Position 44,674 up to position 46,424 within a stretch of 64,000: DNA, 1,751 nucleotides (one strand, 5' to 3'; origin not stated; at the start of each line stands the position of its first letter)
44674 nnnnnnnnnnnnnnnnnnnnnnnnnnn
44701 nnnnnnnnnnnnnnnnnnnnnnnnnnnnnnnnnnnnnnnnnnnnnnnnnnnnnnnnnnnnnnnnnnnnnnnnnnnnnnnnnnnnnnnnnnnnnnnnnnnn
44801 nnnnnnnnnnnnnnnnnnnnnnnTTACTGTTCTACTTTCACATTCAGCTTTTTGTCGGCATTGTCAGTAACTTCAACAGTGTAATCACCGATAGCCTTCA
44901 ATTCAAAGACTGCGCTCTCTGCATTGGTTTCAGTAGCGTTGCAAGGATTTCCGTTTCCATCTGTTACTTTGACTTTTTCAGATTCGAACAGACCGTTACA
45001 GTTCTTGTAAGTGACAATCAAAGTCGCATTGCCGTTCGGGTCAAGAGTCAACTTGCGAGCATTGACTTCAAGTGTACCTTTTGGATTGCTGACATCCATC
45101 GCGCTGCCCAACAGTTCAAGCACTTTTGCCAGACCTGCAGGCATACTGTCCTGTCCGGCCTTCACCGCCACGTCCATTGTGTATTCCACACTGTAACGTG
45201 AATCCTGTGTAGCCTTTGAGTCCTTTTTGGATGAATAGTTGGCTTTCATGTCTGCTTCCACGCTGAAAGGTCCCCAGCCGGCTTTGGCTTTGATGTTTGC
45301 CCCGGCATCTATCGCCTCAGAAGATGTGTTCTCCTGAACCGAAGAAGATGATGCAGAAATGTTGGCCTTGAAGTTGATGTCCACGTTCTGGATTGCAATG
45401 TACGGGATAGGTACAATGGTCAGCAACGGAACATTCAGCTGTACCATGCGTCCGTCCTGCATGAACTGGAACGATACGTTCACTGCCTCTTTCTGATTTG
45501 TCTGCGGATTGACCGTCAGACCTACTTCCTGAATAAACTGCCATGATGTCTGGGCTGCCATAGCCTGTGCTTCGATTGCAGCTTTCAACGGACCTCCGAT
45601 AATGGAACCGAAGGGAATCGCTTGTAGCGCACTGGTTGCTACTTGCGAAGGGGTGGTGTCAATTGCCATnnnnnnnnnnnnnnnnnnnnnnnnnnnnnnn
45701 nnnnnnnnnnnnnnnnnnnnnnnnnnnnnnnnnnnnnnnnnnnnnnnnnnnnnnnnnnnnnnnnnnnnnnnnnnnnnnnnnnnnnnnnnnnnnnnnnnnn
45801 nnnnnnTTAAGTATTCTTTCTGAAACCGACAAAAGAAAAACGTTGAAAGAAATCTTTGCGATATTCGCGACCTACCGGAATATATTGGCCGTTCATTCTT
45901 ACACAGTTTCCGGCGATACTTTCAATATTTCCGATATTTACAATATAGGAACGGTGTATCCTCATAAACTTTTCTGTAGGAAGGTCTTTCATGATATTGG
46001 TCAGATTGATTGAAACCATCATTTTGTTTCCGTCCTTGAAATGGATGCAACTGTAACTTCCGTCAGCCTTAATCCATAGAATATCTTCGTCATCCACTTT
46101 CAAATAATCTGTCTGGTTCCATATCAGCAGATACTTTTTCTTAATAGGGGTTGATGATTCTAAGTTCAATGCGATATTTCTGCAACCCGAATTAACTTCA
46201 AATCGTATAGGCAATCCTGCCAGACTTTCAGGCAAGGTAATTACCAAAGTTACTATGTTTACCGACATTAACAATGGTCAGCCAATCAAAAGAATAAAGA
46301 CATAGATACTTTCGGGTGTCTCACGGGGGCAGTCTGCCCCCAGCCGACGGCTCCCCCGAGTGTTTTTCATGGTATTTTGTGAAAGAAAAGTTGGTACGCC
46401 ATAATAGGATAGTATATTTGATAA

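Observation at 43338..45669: Three divergent paralogues sharing a GPL-helix and a PLLT(I/L)VP(I/L)P strand motif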

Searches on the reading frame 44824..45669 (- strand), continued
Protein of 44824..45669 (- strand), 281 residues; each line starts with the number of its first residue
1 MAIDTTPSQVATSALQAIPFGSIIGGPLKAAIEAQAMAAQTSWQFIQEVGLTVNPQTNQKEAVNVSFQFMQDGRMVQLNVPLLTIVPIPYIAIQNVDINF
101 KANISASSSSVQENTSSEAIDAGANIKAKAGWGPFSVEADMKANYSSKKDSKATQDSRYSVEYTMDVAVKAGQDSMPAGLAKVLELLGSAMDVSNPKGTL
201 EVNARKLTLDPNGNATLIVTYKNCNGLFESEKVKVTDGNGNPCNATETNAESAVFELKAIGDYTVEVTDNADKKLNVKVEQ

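Call 78: search_protein_families(library=pfam, proteins=[L095:6021-6704:-, L094:5738-6079:+, L096:5231-5914:+, L095:9146-10276:+, L095:5177-6049:+, L095:4117-5172:+, L093:4871-6250:-, L093:8404-8823:+, L096:9972-10829:+], max_evalue=0.001)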
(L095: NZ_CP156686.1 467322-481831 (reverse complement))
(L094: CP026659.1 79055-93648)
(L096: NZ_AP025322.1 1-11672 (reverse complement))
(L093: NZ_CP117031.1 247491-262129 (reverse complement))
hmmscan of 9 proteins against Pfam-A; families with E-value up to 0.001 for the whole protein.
L095:6021-6704:- (227 aa): 6 families
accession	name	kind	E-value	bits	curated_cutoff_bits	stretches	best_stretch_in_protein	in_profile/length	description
PF00196.25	GerE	-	5e-18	64.9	23.5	1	151-205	2-56/57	Bacterial regulatory proteins, luxR family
PF08281.18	Sigma70_r4_2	-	3.3e-10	39.9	25.7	1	147-188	6-48/54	Sigma-70, region 4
PF13551.12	HTH_29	-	2.4e-05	24.8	28.1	0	159-187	4-33/64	Winged helix-turn helix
PF13936.12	HTH_38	-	9.8e-05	22.4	27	1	151-187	4-41/44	Helix-turn-helix domain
PF13384.12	HTH_23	-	0.00054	20.1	24.6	0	158-185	9-36/50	Homeodomain-like domain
PF04545.22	Sigma70_r4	-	0.00077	19.4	24.1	0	148-186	1-40/50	Sigma-70, region 4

L094:5738-6079:+ (113 aa): 14 families
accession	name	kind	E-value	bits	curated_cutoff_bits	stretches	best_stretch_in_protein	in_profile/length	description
PF00196.25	GerE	-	2.8e-22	78.5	23.5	2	49-100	3-54/57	Bacterial regulatory proteins, luxR family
PF08281.18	Sigma70_r4_2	-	8e-09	35.4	25.7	1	48-83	10-46/54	Sigma-70, region 4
PF01022.26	HTH_5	-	3.5e-08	33.6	22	1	3-24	19-40/47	Bacterial regulatory protein, arsR family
PF13384.12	HTH_23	-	9.9e-08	32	24.6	0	2-30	20-47/50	Homeodomain-like domain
PF13412.12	HTH_24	-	2.1e-07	30.9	21.9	1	3-25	21-43/48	Winged helix-turn-helix DNA-binding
PF08279.18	HTH_11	-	3.7e-06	27.2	25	0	3-25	19-41/55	HTH domain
PF13518.12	HTH_28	-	1.8e-05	25.1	25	0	65-84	14-33/52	Helix-turn-helix domain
PF00126.33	HTH_1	-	1.8e-05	25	26.6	1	6-51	20-57/60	Bacterial regulatory helix-turn-helix protein, lysR family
PF13936.12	HTH_38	-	1.8e-05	24.8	27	0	3-20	24-41/44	Helix-turn-helix domain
PF12840.13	HTH_20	-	7.1e-05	23.1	27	0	2-25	21-44/51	Helix-turn-helix domain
PF04545.22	Sigma70_r4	-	0.0001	22.2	24.1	0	48-84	4-41/50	Sigma-70, region 4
PF08220.18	HTH_DeoR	-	0.00016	21.8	21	0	2-25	17-40/57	DeoR-like helix-turn-helix domain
PF13404.12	HTH_AsnC-type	-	0.00048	20.3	27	0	69-82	23-36/42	AsnC-type helix-turn-helix domain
PF13730.12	HTH_36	-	0.00063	19.9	25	0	3-25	29-51/55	Helix-turn-helix domain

L096:5231-5914:+ (227 aa): 2 families
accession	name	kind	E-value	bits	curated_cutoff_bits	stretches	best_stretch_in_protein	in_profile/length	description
PF00072.30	Response_reg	-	8.9e-22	77.8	30.2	1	9-121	2-110/111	Response regulator receiver domain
PF00196.25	GerE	-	2.2e-14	53.3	23.5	1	157-212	2-57/57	Bacterial regulatory proteins, luxR family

L095:9146-10276:+ (376 aa): 0 families

L095:5177-6049:+ (290 aa): 1 family
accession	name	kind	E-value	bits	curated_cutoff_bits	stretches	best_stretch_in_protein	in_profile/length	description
PF14023.12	Bestrophin-like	-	2.8e-47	161.7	32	1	19-250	2-232/232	Bestrophin-like domain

L095:4117-5172:+ (351 aa): 0 families

L093:4871-6250:- (459 aa): 4 families
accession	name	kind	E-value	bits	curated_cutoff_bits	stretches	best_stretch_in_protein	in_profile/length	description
PF01464.25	SLT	-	7.2e-18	64.7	21.3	1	300-391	16-107/117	Transglycosylase SLT domain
PF00497.25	SBP_bac_3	-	1.8e-16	60.6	26.4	1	65-261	14-120/132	Bacterial extracellular solute-binding proteins, family 3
PF13531.11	SBP_bac_11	-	7.4e-05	23.1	25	1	77-265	15-223/227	Bacterial extracellular solute-binding protein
PF12974.12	Phosphonate-bd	-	9.9e-05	22.3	27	1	78-161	19-110/242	ABC transporter, phosphonate, periplasmic substrate-binding protein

L093:8404-8823:+ (139 aa): 1 family
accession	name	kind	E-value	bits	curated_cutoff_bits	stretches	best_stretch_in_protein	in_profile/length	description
PF08765.17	Mor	-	1.4e-05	25.4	24.9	1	60-131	26-96/107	Mor transcription activator family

L096:9972-10829:+ (285 aa): 1 family
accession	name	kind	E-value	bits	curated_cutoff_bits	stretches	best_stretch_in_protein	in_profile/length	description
PF03009.23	GDPD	-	0.0002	22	23.6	0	159-264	146-242/244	Glycerophosphoryl diester phosphodiesterase family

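Call 81: search_dna_similar(query=L094:6968-7735:+, collection=plasmids, mode=protein, max_evalue=0.001, max_rows=40)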
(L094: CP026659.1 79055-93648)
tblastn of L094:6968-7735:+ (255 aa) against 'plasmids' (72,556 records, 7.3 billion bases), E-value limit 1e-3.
Records with a match: 8; places in all: 10; records where one place covers at least 80% of the query: 1.
Best place of each record, by identity: >=99% 1; <60% 7.
By first word of the organism name: Vibrio 3; Deltaproteobacteria 1; Burkholderia 1; Fulvitalea 1; Francisella 1; Streptomyces 1.
By predicted mobility (MOB-suite, as given by PLSDB): non-mobilizable 8.
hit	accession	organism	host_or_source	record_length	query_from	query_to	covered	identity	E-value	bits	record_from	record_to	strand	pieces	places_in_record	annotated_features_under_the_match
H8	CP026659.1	Deltaproteobacteria bacterium Smac51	cockroach,pure culture,hindgut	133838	1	241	95%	100.0%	2e-147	462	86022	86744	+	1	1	hypothetical protein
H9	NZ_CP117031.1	Vibrio tubiashii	Babylonia areolata,bacterial pure ...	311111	5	191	73%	53.6%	1e-48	178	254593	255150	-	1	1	none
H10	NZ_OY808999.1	Vibrio sp. 16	-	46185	5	191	73%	52.1%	3e-40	154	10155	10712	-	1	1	none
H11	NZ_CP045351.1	Vibrio aquimaris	pure culture,Non-filtered water from ...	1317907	1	192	75%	46.4%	1e-31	129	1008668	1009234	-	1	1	none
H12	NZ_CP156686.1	Burkholderia stagnalis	Bacterial cells,soils collected in ...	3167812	8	199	75%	34.5%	4e-18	91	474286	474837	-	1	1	none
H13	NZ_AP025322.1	Fulvitalea axinellae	-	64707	12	188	69%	33.5%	6e-9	64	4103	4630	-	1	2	DUF2589 domain-containing protein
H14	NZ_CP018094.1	Francisella hispaniensis FSC454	-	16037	84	192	43%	33.0%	2e-9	65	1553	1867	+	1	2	DUF2589 domain-containing protein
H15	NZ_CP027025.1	Streptomyces sp. WAC00288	Culture,soil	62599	15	98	33%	42.0%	2e-6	56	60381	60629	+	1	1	DUF2589 domain-containing protein | hypothetical protein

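Call 82: search_dna_similar(query=L095:6980-7669:+, collection=plasmids, mode=protein, max_evalue=0.001, max_rows=40)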
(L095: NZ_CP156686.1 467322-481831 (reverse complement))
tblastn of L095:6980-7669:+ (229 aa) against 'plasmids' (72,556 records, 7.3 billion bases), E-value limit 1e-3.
Records with a match: 7; places in all: 8; records where one place covers at least 80% of the query: 2.
Best place of each record, by identity: >=99% 1; <60% 6.
By first word of the organism name: Vibrio 3; Burkholderia 1; Francisella 1; Deltaproteobacteria 1; Fulvitalea 1.
By predicted mobility (MOB-suite, as given by PLSDB): non-mobilizable 7.
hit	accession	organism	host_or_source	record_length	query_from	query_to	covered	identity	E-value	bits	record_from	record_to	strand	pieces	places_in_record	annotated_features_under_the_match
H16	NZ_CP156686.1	Burkholderia stagnalis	Bacterial cells,soils collected in ...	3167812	1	206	90%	100.0%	4e-134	422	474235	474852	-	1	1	none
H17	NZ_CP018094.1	Francisella hispaniensis FSC454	-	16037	1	176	77%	50.8%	2e-26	204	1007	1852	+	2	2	DUF2589 domain-containing protein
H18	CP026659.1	Deltaproteobacteria bacterium Smac51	cockroach,pure culture,hindgut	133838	6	189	80%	35.1%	3e-22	101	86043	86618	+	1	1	hypothetical protein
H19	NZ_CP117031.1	Vibrio tubiashii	Babylonia areolata,bacterial pure ...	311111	6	183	78%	34.4%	7e-27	115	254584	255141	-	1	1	none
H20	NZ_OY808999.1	Vibrio sp. 16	-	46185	13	190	78%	33.2%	3e-17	87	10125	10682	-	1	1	none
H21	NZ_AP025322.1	Fulvitalea axinellae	-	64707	8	179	75%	32.1%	3e-11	70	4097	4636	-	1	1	DUF2589 domain-containing protein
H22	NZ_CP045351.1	Vibrio aquimaris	pure culture,Non-filtered water from ...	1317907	6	174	74%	30.3%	4e-12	72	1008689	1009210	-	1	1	none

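Call 83: get_annotated_region(hit=H17, flank=6000)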
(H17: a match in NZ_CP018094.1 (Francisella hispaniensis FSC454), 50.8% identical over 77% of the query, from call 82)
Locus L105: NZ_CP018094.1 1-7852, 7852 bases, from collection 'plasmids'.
description: Francisella hispaniensis FSC454 strain CCUG 58020 plasmid pFSC454, complete sequence
organism: Francisella hispaniensis FSC454 (NCBI taxid 1088883)
taxonomy: Bacteria; Pseudomonadota; Gammaproteobacteria; Thiotrichales; Francisellaceae; Francisella; Francisella hispaniensis; Francisella hispaniensis FSC454
host: -; source: -; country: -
typing (MOB-suite, as given by PLSDB): non-mobilizable
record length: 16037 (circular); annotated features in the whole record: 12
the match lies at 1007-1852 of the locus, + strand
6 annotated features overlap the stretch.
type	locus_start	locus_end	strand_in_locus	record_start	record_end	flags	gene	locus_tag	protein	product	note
CDS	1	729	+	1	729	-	-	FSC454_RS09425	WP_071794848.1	response regulator transcription factor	GO:0000160 - phosphorelay signal transduction system [Evidence IEA]; GO:0006355 - regulation of DNA-templated ...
CDS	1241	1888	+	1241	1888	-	-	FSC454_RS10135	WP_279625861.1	DUF2589 domain-containing protein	-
CDS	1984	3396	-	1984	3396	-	-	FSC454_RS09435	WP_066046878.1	replication initiation protein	GO:0006270 - DNA replication initiation [Evidence IEA]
CDS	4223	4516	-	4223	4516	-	nadS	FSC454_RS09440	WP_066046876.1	NadS family protein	-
CDS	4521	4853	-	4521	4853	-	-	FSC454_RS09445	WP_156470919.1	type II toxin-antitoxin system RelE/ParE family toxin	-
CDS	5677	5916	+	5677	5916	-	-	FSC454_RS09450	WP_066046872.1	hypothetical protein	-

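Call 84: get_annotated_region(hit=H15, flank=6000)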
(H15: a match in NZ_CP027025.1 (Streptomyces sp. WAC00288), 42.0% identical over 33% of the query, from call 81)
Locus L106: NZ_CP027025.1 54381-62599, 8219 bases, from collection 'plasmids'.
description: Streptomyces sp. WAC00288 plasmid p3, complete sequence
organism: Streptomyces sp. WAC00288 (NCBI taxid 2094021)
taxonomy: Bacteria; Actinomycetota; Actinomycetes; Kitasatosporales; Streptomycetaceae; Streptomyces; Streptomyces sp. WAC00288
host: -; source: Culture,soil; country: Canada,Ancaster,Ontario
typing (MOB-suite, as given by PLSDB): non-mobilizable
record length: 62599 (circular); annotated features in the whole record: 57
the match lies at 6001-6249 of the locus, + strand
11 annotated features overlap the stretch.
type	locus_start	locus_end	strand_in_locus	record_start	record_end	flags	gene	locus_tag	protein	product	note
CDS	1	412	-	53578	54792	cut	-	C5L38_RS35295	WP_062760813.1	IS256 family transposase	-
CDS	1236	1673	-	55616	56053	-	-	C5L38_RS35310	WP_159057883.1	hypothetical protein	-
CDS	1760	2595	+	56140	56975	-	-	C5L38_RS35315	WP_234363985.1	IS5 family transposase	-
CDS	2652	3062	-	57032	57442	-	-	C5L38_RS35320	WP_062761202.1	hypothetical protein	-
CDS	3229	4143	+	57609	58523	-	-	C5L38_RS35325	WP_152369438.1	hypothetical protein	-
CDS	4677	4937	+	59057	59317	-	-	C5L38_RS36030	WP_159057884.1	hypothetical protein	-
CDS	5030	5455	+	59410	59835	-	-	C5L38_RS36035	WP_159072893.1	hypothetical protein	-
CDS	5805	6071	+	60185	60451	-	-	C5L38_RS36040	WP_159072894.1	hypothetical protein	-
CDS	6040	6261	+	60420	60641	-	-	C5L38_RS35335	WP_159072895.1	DUF2589 domain-containing protein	-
CDS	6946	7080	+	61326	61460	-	-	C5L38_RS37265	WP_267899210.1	hypothetical protein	-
CDS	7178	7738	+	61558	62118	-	-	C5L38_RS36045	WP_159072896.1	DUF2589 domain-containing protein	-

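Call 85: get_annotated_region(hit=H11, flank=6000)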
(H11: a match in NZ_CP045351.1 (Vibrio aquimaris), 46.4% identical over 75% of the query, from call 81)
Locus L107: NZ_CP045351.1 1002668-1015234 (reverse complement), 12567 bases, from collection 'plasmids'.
description: Vibrio aquimaris strain THAF100 plasmid pTHAF100_a, complete sequence
organism: Vibrio aquimaris (NCBI taxid 2587862)
taxonomy: Bacteria; Pseudomonadota; Gammaproteobacteria; Vibrionales; Vibrionaceae; Vibrio; Vibrio aquimaris
host: -; source: pure culture,Non-filtered water from the water column of tank 6 of a marine aquarium containing stony-coral ...; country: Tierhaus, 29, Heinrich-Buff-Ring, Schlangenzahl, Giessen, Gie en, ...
typing (MOB-suite, as given by PLSDB): non-mobilizable
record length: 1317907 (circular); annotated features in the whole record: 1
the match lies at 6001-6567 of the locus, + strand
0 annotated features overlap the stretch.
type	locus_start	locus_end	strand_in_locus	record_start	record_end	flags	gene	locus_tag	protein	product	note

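Call 86: get_annotated_region(hit=H10, flank=6000)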
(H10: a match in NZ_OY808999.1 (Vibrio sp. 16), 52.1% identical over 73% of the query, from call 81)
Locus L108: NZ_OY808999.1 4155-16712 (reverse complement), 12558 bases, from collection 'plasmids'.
description: Vibrio sp. 16 isolate VDT1 plasmid pVDT1, complete sequence
organism: Vibrio sp. 16 (NCBI taxid 391586)
taxonomy: Bacteria; Pseudomonadota; Gammaproteobacteria; Vibrionales; Vibrionaceae; Vibrio; Vibrio sp. 16
host: -; source: -; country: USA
typing (MOB-suite, as given by PLSDB): non-mobilizable
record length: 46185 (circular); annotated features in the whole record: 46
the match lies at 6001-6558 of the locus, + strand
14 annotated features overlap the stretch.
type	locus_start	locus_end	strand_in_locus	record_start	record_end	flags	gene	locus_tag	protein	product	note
CDS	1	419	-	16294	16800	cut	-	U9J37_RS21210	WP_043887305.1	hypothetical protein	-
CDS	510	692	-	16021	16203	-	-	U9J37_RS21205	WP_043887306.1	hypothetical protein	-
CDS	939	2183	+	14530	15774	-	-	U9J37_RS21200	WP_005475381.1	HlyD family efflux transporter periplasmic adaptor subunit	-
CDS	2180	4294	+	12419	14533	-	-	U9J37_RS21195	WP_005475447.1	peptidase domain-containing ABC transporter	-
CDS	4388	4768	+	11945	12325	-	-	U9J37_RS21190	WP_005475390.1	hypothetical protein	-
CDS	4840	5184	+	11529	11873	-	-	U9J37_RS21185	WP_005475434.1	hypothetical protein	-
CDS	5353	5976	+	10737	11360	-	-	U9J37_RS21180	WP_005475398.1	DUF2589 domain-containing protein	-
CDS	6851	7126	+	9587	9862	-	-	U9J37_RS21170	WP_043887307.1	hypothetical protein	-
CDS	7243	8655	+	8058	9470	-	-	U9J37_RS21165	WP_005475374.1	transporter substrate-binding domain-containing protein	-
CDS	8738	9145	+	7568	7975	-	-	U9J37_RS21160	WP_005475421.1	DUF805 domain-containing protein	-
CDS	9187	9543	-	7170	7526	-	-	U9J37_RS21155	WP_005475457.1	hypothetical protein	-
CDS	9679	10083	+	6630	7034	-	-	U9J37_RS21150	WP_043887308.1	hypothetical protein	-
CDS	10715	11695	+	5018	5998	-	-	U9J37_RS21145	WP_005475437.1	type IV toxin-antitoxin system AbiEi family antitoxin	-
CDS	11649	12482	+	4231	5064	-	-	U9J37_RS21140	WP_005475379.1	nucleotidyl transferase AbiEii/AbiGii toxin family protein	-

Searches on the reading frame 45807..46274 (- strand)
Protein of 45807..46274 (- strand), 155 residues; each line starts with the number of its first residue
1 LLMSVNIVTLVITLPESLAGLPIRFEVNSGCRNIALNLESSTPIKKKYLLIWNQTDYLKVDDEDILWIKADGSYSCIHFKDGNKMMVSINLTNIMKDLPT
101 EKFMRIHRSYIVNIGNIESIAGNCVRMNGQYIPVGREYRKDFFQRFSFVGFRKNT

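Call 3: search_protein_families(library=pfam, proteins=[window:45807-46274:-], max_evalue=0.1)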
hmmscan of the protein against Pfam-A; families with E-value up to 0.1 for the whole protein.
window:45807-46274:- (155 aa): 1 family
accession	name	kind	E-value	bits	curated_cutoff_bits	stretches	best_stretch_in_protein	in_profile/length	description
PF04397.21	LytTR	-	5.6e-18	65.4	22.6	1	58-146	4-97/98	LytTr DNA-binding domain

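Call 4: search_protein_families(library=padloc, proteins=[window:45807-46274:-], max_evalue=0.1)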
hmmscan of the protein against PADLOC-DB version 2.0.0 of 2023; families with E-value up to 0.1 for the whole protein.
window:45807-46274:- (155 aa): 0 families

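Call 8: search_protein_families(library=ncbifam, proteins=[window:45807-46274:-], max_evalue=0.1)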
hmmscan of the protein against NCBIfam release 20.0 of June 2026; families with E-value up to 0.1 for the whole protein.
window:45807-46274:- (155 aa): 3 families
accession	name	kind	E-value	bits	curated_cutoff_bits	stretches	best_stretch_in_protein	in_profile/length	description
NF010684.1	PRK14084.1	equivalog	5e-05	23.1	375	1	60-143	161-249/254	response regulator transcription factor LytR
NF008677.0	PRK11697.1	equivalog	0.005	16.2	246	1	85-146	171-235/238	two-component system response regulator BtsR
NF046049.1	quorum_RR_AgrA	equivalog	0.0065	16.1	400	1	60-122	154-215/238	quorum-sensing response regulator AgrA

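Call 9: search_protein_families(library=phrogs, proteins=[window:45807-46274:-], max_evalue=0.1)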
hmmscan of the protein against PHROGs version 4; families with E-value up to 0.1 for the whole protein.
window:45807-46274:- (155 aa): 3 families
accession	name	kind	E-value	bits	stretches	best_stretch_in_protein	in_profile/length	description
phrog_8810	-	unknown function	4.8e-11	43.7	1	49-145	141-239/245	-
phrog_18725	-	unknown function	0.059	14.7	1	85-152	33-96/132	-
phrog_11434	-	moron, auxiliary metabolic gene and host takeover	0.072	14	0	69-98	103-132/134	membrane protein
